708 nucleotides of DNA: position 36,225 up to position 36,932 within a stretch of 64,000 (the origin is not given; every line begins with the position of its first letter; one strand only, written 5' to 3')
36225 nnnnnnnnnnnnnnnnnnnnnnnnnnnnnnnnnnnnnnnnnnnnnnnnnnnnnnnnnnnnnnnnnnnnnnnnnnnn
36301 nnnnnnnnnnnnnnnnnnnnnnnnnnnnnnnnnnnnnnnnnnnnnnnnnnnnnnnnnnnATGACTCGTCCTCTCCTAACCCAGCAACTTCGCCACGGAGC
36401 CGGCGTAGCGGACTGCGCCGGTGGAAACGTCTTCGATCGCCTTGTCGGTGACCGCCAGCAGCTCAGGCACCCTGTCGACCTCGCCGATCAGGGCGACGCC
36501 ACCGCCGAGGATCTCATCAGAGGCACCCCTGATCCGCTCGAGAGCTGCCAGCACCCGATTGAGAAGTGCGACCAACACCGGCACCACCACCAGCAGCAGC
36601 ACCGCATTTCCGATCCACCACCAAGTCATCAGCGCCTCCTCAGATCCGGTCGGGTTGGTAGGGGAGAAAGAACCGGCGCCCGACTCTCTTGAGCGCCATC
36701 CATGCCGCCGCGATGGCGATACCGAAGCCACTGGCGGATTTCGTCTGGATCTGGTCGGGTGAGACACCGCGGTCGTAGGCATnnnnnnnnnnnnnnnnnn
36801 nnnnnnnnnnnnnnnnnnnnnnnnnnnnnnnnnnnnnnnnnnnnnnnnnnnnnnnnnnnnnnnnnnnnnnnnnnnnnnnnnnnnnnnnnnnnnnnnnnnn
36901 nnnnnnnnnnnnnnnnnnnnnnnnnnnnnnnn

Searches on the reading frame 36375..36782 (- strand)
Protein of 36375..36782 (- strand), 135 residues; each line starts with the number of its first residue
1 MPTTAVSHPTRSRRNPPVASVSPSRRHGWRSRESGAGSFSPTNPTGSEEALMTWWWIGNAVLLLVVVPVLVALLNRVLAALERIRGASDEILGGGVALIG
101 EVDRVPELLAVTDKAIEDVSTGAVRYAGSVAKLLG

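Call 14: search_protein_families(library=pfam, proteins=[window:36375-36782:-], max_evalue=0.01)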
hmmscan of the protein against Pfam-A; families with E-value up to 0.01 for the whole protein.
window:36375-36782:- (135 aa): 0 families
